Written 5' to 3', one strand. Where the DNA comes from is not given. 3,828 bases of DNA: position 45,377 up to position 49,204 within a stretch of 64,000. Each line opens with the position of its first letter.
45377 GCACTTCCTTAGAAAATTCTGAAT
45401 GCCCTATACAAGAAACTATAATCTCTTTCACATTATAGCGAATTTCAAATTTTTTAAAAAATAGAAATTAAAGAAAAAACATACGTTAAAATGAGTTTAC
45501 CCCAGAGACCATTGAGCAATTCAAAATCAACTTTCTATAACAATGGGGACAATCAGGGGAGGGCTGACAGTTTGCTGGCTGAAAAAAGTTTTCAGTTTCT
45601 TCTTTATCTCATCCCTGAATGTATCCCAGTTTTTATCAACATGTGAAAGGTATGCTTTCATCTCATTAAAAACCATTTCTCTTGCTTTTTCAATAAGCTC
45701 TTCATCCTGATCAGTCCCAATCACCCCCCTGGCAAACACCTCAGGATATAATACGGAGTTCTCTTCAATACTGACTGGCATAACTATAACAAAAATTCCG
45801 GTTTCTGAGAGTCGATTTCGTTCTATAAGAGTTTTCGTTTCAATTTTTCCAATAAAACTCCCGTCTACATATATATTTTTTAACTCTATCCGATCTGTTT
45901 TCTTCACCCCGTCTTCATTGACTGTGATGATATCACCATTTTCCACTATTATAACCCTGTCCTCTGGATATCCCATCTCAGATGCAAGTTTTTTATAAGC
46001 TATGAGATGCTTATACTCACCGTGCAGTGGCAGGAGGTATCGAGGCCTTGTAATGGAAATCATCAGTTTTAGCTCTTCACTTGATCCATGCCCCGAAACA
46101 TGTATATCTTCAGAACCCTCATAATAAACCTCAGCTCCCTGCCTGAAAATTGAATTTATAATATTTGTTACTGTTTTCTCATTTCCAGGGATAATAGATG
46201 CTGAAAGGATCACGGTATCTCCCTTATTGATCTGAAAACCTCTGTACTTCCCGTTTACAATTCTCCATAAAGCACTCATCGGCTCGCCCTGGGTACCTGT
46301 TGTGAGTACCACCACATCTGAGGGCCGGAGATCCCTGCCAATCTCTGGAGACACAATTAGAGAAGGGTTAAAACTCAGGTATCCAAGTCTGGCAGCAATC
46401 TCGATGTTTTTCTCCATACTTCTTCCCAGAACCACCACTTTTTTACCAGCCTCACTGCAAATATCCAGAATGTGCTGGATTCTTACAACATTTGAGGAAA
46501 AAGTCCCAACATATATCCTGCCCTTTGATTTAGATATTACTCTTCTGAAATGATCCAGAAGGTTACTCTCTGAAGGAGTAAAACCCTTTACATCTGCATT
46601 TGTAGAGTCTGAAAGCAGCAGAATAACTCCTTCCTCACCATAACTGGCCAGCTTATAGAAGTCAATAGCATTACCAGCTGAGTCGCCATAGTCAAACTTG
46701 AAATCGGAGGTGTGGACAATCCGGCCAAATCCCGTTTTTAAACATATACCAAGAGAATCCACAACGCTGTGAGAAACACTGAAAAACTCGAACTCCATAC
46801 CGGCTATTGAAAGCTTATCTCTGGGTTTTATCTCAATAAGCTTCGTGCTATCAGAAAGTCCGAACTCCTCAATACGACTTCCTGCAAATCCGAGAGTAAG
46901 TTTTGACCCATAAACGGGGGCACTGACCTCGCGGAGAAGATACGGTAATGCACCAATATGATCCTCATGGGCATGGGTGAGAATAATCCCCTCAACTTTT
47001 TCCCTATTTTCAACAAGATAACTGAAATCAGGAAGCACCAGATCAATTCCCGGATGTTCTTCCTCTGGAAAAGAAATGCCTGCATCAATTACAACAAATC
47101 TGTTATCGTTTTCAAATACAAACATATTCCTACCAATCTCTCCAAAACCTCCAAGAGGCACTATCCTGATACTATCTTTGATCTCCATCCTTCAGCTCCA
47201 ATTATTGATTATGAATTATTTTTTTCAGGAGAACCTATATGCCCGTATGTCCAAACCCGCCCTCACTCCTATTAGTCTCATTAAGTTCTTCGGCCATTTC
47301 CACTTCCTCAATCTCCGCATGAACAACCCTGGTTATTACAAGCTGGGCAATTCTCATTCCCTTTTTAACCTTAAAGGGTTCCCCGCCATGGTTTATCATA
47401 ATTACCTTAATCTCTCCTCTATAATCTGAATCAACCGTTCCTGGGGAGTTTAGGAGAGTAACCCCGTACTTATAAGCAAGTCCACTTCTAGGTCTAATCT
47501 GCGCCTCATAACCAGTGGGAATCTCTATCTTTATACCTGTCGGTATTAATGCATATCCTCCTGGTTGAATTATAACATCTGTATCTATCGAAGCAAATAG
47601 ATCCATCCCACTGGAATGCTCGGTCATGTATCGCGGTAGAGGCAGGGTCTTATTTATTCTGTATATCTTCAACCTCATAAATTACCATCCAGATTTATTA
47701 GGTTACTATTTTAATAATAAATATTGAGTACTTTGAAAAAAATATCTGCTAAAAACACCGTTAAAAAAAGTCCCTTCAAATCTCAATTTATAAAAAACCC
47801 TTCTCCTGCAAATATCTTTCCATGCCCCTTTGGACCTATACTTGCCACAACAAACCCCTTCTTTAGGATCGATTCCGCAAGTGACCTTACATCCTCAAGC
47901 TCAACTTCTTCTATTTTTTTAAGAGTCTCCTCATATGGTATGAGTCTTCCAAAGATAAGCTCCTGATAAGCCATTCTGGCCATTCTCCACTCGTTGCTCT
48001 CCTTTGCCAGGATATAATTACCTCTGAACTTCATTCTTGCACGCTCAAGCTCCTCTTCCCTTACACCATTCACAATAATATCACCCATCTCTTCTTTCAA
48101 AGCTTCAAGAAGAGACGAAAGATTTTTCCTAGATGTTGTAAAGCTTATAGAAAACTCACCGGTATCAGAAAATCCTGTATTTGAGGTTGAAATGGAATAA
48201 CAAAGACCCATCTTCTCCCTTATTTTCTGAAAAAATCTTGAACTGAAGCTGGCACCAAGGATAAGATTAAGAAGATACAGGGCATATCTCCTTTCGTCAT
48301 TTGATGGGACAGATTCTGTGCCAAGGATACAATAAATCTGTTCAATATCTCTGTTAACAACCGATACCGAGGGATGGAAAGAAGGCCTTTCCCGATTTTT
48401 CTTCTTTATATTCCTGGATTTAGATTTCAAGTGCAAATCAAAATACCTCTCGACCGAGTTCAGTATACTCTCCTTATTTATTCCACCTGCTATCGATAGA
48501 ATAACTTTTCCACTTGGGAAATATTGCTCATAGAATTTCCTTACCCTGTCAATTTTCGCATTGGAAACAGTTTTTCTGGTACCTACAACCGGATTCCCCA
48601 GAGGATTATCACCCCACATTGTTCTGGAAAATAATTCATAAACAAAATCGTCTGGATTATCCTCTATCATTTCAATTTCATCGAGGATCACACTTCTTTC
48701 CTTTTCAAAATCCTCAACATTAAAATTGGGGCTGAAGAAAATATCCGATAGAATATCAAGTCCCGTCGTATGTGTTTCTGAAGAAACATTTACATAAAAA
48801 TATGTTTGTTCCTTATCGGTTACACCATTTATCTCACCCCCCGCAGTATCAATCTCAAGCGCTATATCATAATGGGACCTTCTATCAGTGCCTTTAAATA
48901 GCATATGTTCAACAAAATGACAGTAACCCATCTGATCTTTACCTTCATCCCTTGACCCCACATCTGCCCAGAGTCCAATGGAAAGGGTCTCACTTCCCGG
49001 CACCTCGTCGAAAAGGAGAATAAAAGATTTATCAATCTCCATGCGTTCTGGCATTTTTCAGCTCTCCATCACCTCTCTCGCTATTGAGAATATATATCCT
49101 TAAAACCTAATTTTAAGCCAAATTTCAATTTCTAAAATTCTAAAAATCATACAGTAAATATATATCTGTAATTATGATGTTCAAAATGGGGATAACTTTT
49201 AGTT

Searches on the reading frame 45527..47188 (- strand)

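Call 40: search_protein_families(library=pfam, proteins=[window:45527-47188:-], max_evalue=0.00001)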
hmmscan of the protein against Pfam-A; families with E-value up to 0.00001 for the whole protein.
window:45527-47188:- (553 aa): 5 families
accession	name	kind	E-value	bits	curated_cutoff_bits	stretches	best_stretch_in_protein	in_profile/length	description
PF22505.1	RNase_J_b_CASP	-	2e-42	144.4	27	1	222-346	1-125/126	Ribonuclease J, beta-CASP domain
PF17770.6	RNase_J_C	-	2.5e-17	64.2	23.8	1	454-552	2-101/102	Ribonuclease J C-terminal domain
PF00753.33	Lactamase_B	-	9.1e-16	58.8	22.7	1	19-168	5-155/196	Metallo-beta-lactamase superfamily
PF07521.17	RMMBL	-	1.3e-10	41.6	21.6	1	360-407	9-58/63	Zn-dependent metallo-hydrolase RNA specificity domain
PF12706.13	Lactamase_B_2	-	1.2e-09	38.5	27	1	32-165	3-146/200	Beta-lactamase superfamily domain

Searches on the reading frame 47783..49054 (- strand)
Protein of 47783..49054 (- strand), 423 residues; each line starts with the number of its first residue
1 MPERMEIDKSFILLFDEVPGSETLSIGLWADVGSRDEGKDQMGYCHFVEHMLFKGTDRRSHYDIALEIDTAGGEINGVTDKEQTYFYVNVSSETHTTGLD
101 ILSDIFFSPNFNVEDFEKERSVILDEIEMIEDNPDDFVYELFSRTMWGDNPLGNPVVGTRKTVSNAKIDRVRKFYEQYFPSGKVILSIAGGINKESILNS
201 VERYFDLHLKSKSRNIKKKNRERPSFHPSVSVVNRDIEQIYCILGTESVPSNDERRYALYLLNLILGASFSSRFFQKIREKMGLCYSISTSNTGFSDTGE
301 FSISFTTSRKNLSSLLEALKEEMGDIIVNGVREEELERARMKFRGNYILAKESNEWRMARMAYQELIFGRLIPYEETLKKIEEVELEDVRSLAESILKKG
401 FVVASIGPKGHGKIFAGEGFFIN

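Call 40: search_protein_families(library=pfam, proteins=[window:47783-49054:-], max_evalue=0.00001)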
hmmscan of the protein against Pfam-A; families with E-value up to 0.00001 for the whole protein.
window:47783-49054:- (423 aa): 2 families
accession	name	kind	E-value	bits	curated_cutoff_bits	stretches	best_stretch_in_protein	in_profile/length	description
PF00675.25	Peptidase_M16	-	3.7e-35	121.5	22.3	1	19-159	8-148/149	Insulinase (Peptidase family M16)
PF05193.26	Peptidase_M16_C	-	5.1e-35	121.4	23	1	168-342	4-180/181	Peptidase M16 inactive domain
